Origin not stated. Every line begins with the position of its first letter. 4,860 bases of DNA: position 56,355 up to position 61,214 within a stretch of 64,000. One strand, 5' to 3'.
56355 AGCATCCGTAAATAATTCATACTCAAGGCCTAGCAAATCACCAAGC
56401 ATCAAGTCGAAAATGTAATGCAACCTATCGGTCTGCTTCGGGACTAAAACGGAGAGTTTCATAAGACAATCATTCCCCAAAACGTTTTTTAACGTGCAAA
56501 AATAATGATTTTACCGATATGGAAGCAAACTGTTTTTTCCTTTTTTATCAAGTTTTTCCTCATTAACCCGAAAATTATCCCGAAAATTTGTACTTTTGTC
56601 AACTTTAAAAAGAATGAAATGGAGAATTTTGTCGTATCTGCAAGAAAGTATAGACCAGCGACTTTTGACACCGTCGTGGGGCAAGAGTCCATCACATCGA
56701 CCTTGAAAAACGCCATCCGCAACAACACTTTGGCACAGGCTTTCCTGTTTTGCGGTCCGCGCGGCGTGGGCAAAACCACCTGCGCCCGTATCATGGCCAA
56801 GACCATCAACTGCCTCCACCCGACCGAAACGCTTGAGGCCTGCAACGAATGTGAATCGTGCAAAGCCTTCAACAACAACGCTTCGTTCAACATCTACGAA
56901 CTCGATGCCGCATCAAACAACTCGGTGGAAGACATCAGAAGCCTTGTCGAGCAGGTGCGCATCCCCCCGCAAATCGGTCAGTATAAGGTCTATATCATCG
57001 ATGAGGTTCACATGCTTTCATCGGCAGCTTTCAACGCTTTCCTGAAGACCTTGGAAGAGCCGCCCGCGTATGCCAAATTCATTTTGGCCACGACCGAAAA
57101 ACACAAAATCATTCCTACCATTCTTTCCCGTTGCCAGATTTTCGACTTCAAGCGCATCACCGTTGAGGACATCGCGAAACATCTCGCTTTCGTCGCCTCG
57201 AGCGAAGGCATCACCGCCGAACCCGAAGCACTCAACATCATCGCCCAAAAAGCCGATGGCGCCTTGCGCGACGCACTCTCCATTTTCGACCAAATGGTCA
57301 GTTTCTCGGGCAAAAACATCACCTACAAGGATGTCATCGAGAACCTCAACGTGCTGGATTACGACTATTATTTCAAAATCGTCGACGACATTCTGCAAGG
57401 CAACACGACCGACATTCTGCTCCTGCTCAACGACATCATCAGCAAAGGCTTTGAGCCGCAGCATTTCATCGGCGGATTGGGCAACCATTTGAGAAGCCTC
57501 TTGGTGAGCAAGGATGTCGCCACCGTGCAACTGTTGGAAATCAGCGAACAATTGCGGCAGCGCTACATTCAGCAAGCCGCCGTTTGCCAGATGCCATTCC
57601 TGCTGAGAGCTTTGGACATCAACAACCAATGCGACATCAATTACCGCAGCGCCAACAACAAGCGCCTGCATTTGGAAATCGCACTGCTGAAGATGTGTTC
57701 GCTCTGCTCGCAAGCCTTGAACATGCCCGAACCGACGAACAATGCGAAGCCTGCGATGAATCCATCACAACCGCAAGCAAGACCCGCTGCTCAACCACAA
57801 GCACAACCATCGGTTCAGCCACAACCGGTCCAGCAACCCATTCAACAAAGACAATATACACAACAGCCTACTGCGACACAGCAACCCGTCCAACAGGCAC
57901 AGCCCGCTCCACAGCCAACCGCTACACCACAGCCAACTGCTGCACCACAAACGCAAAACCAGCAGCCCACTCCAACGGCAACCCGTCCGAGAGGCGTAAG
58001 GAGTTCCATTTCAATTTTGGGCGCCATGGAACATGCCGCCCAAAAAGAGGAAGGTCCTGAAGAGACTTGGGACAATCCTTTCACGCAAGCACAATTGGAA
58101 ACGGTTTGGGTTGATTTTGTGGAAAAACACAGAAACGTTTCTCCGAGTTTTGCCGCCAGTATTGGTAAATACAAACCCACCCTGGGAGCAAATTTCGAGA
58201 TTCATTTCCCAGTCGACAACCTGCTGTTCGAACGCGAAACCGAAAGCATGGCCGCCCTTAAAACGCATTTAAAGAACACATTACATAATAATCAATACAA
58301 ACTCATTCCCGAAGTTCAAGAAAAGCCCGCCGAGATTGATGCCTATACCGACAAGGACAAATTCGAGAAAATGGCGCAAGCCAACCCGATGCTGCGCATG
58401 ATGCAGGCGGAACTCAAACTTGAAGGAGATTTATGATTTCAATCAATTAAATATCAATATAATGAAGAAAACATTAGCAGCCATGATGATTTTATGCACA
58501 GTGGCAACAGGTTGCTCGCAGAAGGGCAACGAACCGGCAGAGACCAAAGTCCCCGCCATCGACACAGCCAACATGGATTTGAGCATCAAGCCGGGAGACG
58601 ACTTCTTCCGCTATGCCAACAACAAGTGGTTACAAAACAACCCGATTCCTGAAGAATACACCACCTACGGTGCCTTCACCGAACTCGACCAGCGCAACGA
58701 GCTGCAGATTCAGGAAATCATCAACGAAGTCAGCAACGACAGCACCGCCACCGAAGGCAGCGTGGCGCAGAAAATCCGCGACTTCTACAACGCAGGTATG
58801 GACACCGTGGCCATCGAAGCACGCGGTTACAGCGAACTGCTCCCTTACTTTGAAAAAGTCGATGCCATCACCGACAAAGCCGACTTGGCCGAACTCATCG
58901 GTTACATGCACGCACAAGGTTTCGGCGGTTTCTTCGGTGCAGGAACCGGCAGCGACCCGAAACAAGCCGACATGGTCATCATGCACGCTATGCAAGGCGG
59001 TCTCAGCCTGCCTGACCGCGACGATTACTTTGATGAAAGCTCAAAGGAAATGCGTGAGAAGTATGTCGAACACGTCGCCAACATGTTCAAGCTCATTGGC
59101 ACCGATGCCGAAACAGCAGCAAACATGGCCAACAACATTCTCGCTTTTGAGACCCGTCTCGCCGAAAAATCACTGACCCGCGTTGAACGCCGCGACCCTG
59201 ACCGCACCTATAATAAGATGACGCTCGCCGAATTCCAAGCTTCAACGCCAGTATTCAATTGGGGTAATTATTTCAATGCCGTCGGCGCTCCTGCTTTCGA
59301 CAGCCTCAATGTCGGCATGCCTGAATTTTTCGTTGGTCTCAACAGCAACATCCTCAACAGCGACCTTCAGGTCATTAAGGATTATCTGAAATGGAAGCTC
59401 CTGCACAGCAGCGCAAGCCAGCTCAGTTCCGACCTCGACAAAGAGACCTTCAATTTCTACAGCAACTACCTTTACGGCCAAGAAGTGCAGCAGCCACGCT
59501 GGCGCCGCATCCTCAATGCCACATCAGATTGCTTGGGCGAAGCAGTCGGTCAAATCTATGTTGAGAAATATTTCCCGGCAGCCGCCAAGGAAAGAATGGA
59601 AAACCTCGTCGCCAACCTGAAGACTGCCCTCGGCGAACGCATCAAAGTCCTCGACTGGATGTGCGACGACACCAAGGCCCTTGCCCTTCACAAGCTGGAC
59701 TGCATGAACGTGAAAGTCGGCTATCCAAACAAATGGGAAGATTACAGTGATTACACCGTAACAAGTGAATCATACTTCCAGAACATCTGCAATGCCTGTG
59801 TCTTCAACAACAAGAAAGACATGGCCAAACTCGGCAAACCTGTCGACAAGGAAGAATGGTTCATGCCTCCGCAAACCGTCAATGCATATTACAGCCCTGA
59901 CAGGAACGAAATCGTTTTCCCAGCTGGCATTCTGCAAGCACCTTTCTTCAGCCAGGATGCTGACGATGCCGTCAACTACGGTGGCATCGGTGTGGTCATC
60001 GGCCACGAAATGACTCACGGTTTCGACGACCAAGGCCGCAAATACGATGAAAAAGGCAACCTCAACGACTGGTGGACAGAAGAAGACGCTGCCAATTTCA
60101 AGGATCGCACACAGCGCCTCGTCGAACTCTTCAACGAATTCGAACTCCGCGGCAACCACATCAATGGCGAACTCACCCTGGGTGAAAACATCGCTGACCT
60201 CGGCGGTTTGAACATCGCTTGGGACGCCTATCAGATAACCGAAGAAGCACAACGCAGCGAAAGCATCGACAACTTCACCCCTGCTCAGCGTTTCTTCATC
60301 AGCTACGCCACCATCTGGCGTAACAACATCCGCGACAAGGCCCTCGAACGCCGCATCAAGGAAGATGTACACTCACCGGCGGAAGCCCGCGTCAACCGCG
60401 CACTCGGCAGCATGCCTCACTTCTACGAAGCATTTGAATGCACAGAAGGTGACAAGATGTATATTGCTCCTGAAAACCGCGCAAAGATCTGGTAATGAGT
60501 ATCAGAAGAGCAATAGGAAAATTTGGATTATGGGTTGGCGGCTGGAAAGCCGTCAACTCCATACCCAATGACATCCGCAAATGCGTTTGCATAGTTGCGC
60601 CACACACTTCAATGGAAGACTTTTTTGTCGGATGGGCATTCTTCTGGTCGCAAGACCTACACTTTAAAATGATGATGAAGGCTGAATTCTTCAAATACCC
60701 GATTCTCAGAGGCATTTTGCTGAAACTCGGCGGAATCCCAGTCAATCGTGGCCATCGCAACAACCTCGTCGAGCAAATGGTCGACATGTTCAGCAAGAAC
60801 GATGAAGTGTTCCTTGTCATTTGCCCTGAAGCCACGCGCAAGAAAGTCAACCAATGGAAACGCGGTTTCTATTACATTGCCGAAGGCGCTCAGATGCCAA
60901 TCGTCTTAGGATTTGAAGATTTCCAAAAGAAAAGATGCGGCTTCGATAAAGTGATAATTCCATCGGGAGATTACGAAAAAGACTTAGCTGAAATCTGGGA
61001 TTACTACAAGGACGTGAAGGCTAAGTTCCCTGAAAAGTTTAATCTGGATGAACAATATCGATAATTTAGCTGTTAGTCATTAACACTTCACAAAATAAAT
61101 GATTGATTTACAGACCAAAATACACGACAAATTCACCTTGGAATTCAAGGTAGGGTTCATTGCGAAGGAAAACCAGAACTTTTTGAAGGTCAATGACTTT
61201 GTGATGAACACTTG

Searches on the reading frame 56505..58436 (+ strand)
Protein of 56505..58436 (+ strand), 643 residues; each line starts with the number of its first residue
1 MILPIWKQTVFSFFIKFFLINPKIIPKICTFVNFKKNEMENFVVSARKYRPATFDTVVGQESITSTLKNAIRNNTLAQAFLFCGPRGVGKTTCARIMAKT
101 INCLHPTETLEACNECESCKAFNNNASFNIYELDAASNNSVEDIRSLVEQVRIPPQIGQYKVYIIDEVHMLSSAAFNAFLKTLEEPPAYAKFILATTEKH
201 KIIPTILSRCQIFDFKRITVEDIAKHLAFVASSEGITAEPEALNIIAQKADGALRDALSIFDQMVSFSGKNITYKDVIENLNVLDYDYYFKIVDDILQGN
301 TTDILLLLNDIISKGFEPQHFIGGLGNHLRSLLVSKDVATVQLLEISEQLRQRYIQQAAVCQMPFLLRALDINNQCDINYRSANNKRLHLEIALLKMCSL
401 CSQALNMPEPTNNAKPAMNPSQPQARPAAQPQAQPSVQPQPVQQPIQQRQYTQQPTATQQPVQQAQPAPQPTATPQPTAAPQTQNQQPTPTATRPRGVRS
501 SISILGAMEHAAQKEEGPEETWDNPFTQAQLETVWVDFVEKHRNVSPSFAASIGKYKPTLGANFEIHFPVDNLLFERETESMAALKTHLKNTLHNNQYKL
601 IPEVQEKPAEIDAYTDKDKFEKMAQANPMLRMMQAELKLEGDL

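Call 23: search_protein_families(library=pfam, proteins=[window:56505-58436:+], max_evalue=0.001)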
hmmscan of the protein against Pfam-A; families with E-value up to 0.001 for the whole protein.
window:56505-58436:+ (643 aa): 11 families
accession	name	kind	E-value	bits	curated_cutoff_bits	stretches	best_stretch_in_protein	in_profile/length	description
PF13177.12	DNA_pol3_delta2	-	3.1e-44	151.2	27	1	59-218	1-160/161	DNA polymerase III, delta subunit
PF22608.2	DNAX_ATPase_lid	-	1e-14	54.5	27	1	223-269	2-48/49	DNA polymerase III clamp loader subunit, ATPase lid domain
PF00004.35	AAA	-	3.9e-11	43.9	21.2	1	81-212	2-125/131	ATPase family associated with various cellular activities (AAA)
PF12169.13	DNA_pol3_gamma3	-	3.1e-08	33.9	24.4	1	277-402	6-132/143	DNA polymerase III subunits gamma and tau domain III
PF05496.18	RuvB_N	-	2.1e-06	28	27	1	50-102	2-58/159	Holliday junction DNA helicase RuvB P-loop domain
PF13401.12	AAA_22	-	3e-06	28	27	1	78-196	6-122/130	AAA domain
PF21960.2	RCF1-5-like_lid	-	5.6e-05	23.5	27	1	227-258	3-35/43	RCF1/5-like, AAA+ ATPase lid domain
PF07728.20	AAA_5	-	6e-05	23.5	22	1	80-185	2-92/139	AAA domain (dynein-related subfamily)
PF13173.12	AAA_14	-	9.6e-05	22.8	27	1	79-197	4-98/129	AAA domain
PF21694.2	DNA_pol3_delta_C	-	0.00021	21.7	27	1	290-397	5-121/121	DNA polymerase III delta subunit, C-terminal domain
PF13604.12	AAA_30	-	0.00054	20.2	27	0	79-185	20-114/191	AAA domain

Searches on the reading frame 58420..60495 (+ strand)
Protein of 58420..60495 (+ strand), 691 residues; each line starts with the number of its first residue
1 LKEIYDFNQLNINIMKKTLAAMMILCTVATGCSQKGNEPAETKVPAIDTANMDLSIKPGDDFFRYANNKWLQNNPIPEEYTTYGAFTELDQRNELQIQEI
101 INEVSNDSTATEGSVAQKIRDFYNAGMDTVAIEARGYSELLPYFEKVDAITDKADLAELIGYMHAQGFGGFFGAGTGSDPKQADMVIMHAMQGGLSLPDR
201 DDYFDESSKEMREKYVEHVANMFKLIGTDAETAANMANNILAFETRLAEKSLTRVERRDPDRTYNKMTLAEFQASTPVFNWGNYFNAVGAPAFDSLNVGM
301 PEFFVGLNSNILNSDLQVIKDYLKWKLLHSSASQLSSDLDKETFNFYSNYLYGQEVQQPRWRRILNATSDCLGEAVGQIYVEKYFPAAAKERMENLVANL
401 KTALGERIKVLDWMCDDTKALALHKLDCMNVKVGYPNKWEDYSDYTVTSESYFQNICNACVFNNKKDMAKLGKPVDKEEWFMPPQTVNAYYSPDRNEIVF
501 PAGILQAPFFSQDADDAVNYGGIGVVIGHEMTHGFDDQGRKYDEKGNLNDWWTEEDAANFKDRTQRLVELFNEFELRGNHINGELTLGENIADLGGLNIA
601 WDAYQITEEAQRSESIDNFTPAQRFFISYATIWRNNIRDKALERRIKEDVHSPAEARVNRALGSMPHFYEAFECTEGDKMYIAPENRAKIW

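Call 23: search_protein_families(library=pfam, proteins=[window:58420-60495:+], max_evalue=0.001)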
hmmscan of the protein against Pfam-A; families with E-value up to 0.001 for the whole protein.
window:58420-60495:+ (691 aa): 2 families
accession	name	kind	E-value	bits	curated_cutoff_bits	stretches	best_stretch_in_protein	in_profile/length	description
PF05649.18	Peptidase_M13_N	-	1.3e-123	413.7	32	1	58-436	1-381/381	Peptidase family M13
PF01431.27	Peptidase_M13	-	5.5e-79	265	24.5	1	488-687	1-204/205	Peptidase family M13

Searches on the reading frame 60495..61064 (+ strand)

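Call 23: search_protein_families(library=pfam, proteins=[window:60495-61064:+], max_evalue=0.001)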
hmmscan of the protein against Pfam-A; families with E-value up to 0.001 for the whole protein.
window:60495-61064:+ (189 aa): 1 family
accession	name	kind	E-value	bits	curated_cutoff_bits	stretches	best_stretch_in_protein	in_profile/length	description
PF01553.26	Acyltransferase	-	1.2e-12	48.2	23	1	31-137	16-127/132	Acyltransferase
